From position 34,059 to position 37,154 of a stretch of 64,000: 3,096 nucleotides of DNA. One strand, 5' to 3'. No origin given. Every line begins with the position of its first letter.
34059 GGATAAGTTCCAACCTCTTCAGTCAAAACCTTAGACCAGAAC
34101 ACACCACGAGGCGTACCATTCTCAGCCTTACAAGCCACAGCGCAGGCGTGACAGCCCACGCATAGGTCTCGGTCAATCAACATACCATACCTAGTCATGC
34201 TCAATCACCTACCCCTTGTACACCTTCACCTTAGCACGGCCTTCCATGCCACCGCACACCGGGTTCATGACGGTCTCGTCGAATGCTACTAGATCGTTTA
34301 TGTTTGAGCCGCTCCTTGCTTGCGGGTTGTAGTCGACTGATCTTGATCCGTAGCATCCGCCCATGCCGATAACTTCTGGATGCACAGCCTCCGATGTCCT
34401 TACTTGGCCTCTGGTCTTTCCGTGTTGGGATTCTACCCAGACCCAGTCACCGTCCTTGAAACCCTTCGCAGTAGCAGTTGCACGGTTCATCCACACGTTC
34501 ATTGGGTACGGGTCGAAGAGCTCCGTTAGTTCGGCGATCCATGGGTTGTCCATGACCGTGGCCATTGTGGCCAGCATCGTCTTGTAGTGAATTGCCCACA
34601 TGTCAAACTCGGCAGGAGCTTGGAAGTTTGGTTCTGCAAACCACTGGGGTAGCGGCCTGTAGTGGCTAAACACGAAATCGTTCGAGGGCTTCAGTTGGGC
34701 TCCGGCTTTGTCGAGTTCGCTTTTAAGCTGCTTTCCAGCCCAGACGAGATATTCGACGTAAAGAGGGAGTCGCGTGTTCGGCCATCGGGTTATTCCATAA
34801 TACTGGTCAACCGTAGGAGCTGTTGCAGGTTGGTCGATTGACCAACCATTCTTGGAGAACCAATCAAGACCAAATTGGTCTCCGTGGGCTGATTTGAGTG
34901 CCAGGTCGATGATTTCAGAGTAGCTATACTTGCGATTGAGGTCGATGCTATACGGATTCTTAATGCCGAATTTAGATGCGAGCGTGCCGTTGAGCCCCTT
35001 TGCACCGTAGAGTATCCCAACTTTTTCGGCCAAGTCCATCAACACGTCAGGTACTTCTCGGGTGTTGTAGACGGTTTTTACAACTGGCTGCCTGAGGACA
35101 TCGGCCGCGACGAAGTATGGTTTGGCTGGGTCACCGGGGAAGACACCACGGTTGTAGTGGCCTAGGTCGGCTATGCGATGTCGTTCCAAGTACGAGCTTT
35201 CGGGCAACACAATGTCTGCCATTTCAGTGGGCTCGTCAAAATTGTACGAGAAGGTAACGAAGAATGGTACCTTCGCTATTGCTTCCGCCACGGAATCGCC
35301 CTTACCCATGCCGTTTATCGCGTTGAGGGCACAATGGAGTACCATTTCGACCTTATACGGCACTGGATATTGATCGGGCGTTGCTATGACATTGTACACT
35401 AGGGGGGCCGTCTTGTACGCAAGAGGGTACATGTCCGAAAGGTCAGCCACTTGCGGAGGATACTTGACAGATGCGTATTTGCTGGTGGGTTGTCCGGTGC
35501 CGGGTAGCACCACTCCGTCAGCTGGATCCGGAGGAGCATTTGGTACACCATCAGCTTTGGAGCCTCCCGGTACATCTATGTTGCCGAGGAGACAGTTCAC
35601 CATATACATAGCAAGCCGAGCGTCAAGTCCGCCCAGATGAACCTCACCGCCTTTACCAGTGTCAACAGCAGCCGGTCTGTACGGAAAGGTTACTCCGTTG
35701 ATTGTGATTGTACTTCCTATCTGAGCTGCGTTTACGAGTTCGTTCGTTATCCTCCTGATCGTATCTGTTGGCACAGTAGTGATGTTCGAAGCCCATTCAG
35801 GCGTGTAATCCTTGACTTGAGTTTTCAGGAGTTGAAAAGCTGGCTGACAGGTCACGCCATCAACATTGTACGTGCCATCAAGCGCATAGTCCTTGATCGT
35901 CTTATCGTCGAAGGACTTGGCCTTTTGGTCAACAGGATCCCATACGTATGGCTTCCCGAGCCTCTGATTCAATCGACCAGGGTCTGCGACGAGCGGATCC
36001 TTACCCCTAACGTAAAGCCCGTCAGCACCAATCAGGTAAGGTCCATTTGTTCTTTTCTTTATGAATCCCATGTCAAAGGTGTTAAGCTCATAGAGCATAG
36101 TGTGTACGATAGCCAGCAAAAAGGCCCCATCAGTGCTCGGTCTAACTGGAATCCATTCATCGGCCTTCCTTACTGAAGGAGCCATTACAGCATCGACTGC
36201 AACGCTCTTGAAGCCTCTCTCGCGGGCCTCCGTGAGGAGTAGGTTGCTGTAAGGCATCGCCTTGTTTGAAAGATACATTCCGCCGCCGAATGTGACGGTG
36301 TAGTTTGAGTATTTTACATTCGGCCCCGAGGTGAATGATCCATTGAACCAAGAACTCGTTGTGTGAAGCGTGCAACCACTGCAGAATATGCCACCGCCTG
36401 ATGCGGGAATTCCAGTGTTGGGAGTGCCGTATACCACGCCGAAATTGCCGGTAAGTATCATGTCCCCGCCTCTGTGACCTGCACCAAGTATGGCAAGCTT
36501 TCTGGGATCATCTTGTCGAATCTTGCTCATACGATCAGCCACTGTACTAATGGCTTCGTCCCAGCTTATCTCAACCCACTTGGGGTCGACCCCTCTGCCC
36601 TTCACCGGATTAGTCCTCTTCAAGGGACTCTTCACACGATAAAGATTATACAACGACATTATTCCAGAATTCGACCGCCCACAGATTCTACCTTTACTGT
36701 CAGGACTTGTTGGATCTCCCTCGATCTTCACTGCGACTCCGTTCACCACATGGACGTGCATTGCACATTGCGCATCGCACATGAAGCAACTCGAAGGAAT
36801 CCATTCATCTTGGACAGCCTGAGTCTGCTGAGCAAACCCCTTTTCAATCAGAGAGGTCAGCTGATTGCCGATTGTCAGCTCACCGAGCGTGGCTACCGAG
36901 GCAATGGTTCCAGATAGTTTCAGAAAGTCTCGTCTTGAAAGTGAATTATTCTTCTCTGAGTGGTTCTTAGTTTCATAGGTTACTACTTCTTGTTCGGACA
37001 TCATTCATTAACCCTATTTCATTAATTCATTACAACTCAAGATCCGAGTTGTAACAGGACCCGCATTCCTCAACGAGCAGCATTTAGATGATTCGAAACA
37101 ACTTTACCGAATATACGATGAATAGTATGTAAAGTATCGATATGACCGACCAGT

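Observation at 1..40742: Eight co-directional molybdopterin-oxidoreductase operons packed into 41 kb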

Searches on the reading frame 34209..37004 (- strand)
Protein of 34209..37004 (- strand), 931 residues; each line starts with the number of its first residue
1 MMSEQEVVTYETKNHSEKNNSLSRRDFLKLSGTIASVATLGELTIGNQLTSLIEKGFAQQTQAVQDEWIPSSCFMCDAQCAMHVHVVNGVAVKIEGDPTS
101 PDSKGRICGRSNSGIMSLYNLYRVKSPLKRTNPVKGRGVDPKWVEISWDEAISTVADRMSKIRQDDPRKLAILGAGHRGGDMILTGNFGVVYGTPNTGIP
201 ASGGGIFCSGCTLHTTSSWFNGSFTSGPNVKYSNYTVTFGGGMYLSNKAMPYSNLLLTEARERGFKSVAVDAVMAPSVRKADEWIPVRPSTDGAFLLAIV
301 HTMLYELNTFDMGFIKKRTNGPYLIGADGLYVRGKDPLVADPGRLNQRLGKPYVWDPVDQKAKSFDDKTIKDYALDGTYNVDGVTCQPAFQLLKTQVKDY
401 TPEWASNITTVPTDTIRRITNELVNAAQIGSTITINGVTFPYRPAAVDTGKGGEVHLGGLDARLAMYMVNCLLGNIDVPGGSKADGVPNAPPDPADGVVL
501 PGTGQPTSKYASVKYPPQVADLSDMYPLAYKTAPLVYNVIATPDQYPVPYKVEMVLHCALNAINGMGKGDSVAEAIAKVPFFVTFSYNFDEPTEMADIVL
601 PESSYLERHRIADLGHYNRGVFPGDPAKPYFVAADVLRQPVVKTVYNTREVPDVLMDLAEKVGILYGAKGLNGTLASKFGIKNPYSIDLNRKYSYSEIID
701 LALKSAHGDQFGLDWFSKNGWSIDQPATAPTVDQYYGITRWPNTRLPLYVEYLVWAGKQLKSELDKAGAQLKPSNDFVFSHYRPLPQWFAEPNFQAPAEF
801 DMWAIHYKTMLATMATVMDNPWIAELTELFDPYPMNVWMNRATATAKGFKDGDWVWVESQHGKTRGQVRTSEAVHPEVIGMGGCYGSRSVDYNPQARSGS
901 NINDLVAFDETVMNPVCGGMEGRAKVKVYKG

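Call 5: search_protein_families(library=pfam, proteins=[window:34209-37004:-])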
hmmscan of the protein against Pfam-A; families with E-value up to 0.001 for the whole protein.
window:34209-37004:- (931 aa): 3 families
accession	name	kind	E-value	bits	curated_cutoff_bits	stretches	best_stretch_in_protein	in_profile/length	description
PF00384.28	Molybdopterin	-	3.6e-17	62.9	24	1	123-610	1-318/353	Molybdopterin oxidoreductase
PF01568.27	Molydop_binding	-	1.2e-13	51.4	26.8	1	829-910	24-99/110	Molydopterin dinucleotide binding domain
PF04879.21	Molybdop_Fe4S4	-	1.2e-13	51.3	22.7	1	67-120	2-55/55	Molybdopterin oxidoreductase Fe4S4 domain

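Call 14: find_encoding_contigs(protein=window:34209-37004:-, flank=10000, max_places=6)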
Protein window:34209-37004:- (931 aa): no gene with exactly this product is on record in the collection.

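Call 15: find_homologous_proteins(query=window:34209-37004:-)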
Query window:34209-37004:- (931 aa): 3924 proteins with E <= 0.001 among 8000 candidates; the best 120 are listed.
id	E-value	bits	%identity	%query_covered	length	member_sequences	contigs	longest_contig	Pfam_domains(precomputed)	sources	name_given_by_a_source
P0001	0.0e+0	2189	100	100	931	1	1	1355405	PF00384.28,PF01568.28,PF04879.22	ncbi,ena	-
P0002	0.0e+0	1630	76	100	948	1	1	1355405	PF00384.28,PF01568.28,PF04879.22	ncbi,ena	-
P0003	0.0e+0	1619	73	99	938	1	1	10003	PF00384.28,PF01568.28,PF04879.22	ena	-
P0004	0.0e+0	1151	75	72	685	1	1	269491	PF00384.28,PF01568.28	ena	-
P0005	1.0e-281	955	48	100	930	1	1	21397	PF10518.15,PF00384.28,PF01568.28,PF04879.22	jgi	jgi:anaerobic selenocysteine-containing dehydrogenase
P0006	5.0e-281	953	73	59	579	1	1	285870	PF00384.28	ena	-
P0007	1.7e-271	922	46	100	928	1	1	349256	PF00384.28,PF01568.28,PF04879.22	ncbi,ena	-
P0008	9.8e-270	916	46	99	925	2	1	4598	PF00384.28,PF01568.28,PF04879.22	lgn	-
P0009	2.5e-269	914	48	98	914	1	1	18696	PF00384.28,PF01568.28,PF04879.22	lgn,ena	-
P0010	8.0e-268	909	47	98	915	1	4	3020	PF10518.15,PF00384.28,PF01568.28,PF04879.22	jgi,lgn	-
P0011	3.7e-257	874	45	98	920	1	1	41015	PF00384.28,PF01568.28,PF04879.22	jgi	jgi:anaerobic selenocysteine-containing dehydrogenase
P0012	9.2e-251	853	44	99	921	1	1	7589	PF00384.28,PF01568.28,PF04879.22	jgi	jgi:anaerobic selenocysteine-containing dehydrogenase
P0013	2.8e-243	828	43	100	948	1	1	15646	PF00384.28,PF01568.28,PF04879.22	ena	-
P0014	8.8e-237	807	42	99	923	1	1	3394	PF00384.28,PF01568.28,PF04879.22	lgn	-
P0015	9.8e-234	797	47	90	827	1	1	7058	PF00384.28,PF01568.28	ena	-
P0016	1.4e-233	796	42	100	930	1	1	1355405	PF00384.28,PF01568.28,PF04879.22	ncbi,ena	-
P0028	1.0e-217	744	45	86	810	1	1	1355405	PF00384.28,PF01568.28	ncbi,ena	-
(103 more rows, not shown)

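Call 16: find_encoding_contigs(protein=P0001, flank=10000, max_places=4)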
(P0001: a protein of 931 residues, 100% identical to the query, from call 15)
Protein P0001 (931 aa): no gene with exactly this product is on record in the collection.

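Call 17: list_cluster_members(proteins=[P0001, P0002, P0016, P0028])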
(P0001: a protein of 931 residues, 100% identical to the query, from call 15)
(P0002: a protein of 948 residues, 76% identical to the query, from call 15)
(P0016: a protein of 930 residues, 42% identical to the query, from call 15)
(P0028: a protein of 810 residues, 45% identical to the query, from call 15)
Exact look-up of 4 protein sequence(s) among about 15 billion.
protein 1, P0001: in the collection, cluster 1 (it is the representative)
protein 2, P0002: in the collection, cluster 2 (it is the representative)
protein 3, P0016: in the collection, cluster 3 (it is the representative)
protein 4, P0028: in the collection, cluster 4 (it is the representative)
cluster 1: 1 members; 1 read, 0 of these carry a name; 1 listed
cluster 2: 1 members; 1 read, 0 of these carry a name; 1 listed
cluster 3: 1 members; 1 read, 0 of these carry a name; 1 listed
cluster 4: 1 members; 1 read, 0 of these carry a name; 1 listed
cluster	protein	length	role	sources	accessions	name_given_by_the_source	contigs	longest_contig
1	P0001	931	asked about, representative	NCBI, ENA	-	-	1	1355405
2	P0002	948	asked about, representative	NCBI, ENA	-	-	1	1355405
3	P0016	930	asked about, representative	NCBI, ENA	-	-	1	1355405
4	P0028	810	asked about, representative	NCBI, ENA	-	-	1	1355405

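Call 18: find_related_loci(query=window:34209-37004:-, collection=genome_contigs, flank=10000)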
Query window:34209-37004:- (931 aa) in genome_contigs; peptide patterns used: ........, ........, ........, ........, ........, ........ (x = any residue, [..] = any of these).
52 stretches matched a pattern, but none encodes a relative of the query by tblastn (E <= 1e-3).

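Call 19: find_encoding_contigs(protein=P0006, flank=10000, max_places=3)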
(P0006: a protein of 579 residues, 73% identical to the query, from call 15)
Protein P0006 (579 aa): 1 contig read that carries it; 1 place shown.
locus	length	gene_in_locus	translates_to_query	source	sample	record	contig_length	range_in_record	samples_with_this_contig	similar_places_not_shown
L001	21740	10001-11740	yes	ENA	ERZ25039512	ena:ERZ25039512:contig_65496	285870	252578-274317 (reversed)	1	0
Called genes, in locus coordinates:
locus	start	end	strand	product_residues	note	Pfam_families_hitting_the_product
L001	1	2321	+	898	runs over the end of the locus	PF10518:TAT_signal (weak), PF04879:Molybdop_Fe4S4 (weak), PF00384:Molybdopterin, PF01568:Molydop_binding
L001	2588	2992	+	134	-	PF00037:Fer4, PF12797:Fer4_2 (weak), PF12837:Fer4_6 (weak), PF12838:Fer4_7 (weak), PF13237:Fer4_10 (weak), PF13247:Fer4_11 (faint)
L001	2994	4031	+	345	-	PF03916:NrfD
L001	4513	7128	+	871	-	PF10518:TAT_signal (weak), PF21423:AhtL-like_1st, PF00384:Molybdopterin, PF01568:Molydop_binding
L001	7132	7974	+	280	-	PF13187:Fer4_9 (faint), PF13247:Fer4_11, PF13620:CarboxypepD_reg, PF13715:CarbopepD_reg_2, PF17210:SdrD_B (weak)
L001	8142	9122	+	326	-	PF01548:DEDD_Tnp_IS110, PF02371:Transposase_20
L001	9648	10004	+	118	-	PF10518:TAT_signal (weak), PF04879:Molybdop_Fe4S4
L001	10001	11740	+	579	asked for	PF00384:Molybdopterin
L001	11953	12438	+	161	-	PF01568:Molydop_binding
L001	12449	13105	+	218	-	PF13187:Fer4_9 (faint), PF12838:Fer4_7, PF13237:Fer4_10 (weak), PF13247:Fer4_11, PF12797:Fer4_2 (weak), PF12837:Fer4_6, PF13237:Fer4_10 (weak), PF00037:Fer4, +1 more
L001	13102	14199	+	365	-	PF03916:NrfD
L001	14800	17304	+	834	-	PF04879:Molybdop_Fe4S4, PF00384:Molybdopterin, PF01568:Molydop_binding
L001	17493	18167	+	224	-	PF13237:Fer4_10 (weak), PF12838:Fer4_7, PF13187:Fer4_9 (weak), PF13247:Fer4_11, PF13237:Fer4_10 (weak), PF00037:Fer4 (weak), PF12797:Fer4_2 (weak), PF12837:Fer4_6 (weak), +2 more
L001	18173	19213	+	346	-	PF03916:NrfD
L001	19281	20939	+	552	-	-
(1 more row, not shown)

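Call 20: find_encoding_contigs(protein=P0004, flank=10000, max_places=3)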
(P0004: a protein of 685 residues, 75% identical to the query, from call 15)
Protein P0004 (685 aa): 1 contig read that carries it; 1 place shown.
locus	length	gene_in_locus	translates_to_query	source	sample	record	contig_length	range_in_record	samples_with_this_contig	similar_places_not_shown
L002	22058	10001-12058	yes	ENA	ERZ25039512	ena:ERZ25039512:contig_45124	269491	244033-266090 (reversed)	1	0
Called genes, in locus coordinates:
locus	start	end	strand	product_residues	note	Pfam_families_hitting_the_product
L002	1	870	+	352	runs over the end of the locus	PF01758:SBF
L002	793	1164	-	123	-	-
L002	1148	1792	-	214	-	PF13643:DUF4145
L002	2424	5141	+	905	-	PF10518:TAT_signal (faint), PF21423:AhtL-like_1st, PF00384:Molybdopterin, PF01568:Molydop_binding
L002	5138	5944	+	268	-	PF12838:Fer4_7 (faint), PF13247:Fer4_11, PF13620:CarboxypepD_reg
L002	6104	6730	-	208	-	PF01871:AMMECR1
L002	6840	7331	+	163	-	PF02310:B12-binding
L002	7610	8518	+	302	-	PF04055:Radical_SAM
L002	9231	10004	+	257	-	PF04879:Molybdop_Fe4S4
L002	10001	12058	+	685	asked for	PF00384:Molybdopterin (weak), PF01568:Molydop_binding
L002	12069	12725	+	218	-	PF12838:Fer4_7, PF13237:Fer4_10 (weak), PF13247:Fer4_11, PF13187:Fer4_9 (weak), PF12797:Fer4_2 (weak), PF12837:Fer4_6 (weak), PF13237:Fer4_10 (weak), PF00037:Fer4, +1 more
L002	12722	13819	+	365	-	PF03916:NrfD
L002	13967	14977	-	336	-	PF01699:Na_Ca_ex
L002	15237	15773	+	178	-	-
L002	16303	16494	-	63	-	-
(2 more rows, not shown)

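Call 22: find_related_loci(query=A1, collection=genome_contigs, flank=10000)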
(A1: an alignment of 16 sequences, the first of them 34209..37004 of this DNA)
Query A1 (931 aa) in genome_contigs; peptide patterns used: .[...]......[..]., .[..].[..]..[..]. (x = any residue, [..] = any of these).
600 stretches matched a pattern (row limit reached: there are more); 594 encode a relative of the query (tblastn E <= 1e-3); the best 80 are kept; 80 distinct loci.
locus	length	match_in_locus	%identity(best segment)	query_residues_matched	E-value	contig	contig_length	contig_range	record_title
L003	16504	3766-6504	44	5-931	0e+0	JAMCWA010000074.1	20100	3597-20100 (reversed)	MAG: Bacillota bacterium isolate FK_Sedi_B_Bin.70 NODE_9322_length_20120_cov_4.13195, whole genome shotgun sequence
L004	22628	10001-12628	39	55-930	0e+0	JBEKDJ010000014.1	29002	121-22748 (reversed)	MAG: Thermodesulfobacteriota bacterium isolate SPRUCE 180 SPRUCE_180_14, whole genome shotgun sequence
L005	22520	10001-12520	39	71-931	4e-178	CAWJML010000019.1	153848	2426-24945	MAG: uncultured Chloroflexia bacterium isolate MFD02809.bin.2.225 genome assembly, contig: contig_86979, whole genome sh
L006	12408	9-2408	40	122-928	1e-174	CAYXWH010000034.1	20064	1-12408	MAG TPA_asm: uncultured Dehalococcoidaceae bacterium isolate binchicken_co334_258 genome assembly, contig: NODE_4598_len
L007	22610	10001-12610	36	59-931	7e-167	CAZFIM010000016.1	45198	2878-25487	MAG TPA_asm: uncultured Dehalococcoidales bacterium isolate binchicken_co27_241 genome assembly, contig: NODE_1406_lengt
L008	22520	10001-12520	36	69-928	4e-166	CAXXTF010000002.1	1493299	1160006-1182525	MAG: Dehalococcoidia bacterium isolate b426fa95-c85f-4e70-a700-4121ed63f50a genome assembly, contig: contig_2, whole gen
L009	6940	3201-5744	35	66-931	2e-165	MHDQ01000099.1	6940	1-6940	MAG: Nitrospinae bacterium RIFCSPLOWO2_12_FULL_45_22 rifcsplowo2_12_scaffold_19493, whole genome shotgun sequence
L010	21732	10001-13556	36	65-930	4e-164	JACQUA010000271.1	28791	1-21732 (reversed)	MAG: Chloroflexi bacterium isolate NC_groundwater_1425_Ag_S-0.65um_59_63 S_p65_S5_coassembly_k141_3435465, whole genome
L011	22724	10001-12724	37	22-930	1e-162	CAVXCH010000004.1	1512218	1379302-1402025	MAG: uncultured Chloroflexia bacterium isolate MFD01299.bin.1.127 genome assembly, contig: contig_13724, whole genome sh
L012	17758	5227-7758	36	67-928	3e-161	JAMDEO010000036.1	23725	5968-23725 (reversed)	MAG: Actinomycetota bacterium isolate FK_Sedi_B_Bin.10 NODE_7011_length_23725_cov_1.77977, whole genome shotgun sequence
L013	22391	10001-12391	37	67-881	1e-159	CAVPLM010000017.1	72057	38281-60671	MAG: uncultured Actinomycetes bacterium isolate MFD00032.bin.2.39 genome assembly, contig: contig_65406, whole genome sh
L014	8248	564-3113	34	65-930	2e-159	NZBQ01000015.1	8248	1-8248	MAG: Dehalococcoidales bacterium isolate ARS1330 47825, whole genome shotgun sequence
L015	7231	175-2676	35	67-930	2e-159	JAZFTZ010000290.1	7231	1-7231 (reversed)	MAG: Thermodesulfobacteriota bacterium isolate BS2bin.46 BS2bin.46_290, whole genome shotgun sequence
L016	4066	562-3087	34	65-931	4e-165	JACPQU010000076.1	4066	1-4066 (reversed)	MAG: Bacillota bacterium isolate NC_groundwater_661_Ag_B-0.1um_63_60 B_1_S1_Biohub_coassembly_k141_1627043, whole genome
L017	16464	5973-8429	36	62-902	1e-157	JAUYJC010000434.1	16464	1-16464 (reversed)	MAG: Deltaproteobacteria bacterium isolate C24_metabat.bin.121_sub C24_k141_84111, whole genome shotgun sequence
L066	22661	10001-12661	32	32-930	3e-131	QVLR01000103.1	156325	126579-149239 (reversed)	Azoarcus sp. Aa7 AZOA_contig000103, whole genome shotgun sequence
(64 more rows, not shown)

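Call 23: search_solved_structures(query=window:34209-37004:-, max_evalue=0.00001)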
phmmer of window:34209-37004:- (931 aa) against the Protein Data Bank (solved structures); distinct sequences matched with E-value up to 0.00001: 35.
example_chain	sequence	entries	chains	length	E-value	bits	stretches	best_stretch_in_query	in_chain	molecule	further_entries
6cz7_A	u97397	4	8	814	5.3e-40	140.4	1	66-306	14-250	ArrA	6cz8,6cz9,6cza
2vpw_A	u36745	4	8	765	1.2e-38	136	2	23-321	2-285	THIOSULFATE REDUCTASE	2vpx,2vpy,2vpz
9vap_A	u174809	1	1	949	4e-22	81.3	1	22-322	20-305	Formate dehydrogenase molybdopterin-binding subunit FdhA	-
5e7o_A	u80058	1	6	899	7.3e-17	63.8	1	76-426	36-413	DMSO reductase family type II enzyme, molybdopterin subunit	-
4ydd_A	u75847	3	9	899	7.4e-17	63.8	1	76-426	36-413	DMSO reductase family type II enzyme, molybdopterin subunit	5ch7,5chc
2ivf_A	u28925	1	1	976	1.3e-16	63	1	23-423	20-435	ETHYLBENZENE DEHYDROGENASE ALPHA-SUBUNIT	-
2e7z_A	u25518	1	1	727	1.4e-15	59.7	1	73-316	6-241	Acetylene hydratase Ahy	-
7bkb_D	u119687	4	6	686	3.3e-13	51.7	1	67-321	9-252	Formate dehydrogenase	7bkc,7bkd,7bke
9qm0_A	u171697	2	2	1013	6.2e-11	44.2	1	22-328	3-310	Formate dehydrogenase, alpha subunit, selenocysteine-containing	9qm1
8rcg_A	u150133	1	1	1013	9.4e-11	43.6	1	22-328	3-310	Formate dehydrogenase, alpha subunit, selenocysteine-containing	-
9rjy_A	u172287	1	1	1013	1e-10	43.5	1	22-328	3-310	Formate dehydrogenase, alpha subunit, selenocysteine-containing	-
8cm7_A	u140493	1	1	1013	1.2e-10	43.3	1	22-328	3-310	Formate dehydrogenase, alpha subunit, selenocysteine-containing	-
6sdr_A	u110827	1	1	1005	1.2e-10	43.3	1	22-328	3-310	Formate dehydrogenase, alpha subunit, selenocysteine-containing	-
9rk1_A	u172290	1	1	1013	1.2e-10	43.3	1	22-328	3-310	Formate dehydrogenase, alpha subunit, selenocysteine-containing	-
6sdv_A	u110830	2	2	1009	1.2e-10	43.3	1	22-328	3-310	Formate dehydrogenase, alpha subunit, selenocysteine-containing,Formate dehydrogenase, alp | Formate dehydrogenase, alpha subunit, selenocysteine-containing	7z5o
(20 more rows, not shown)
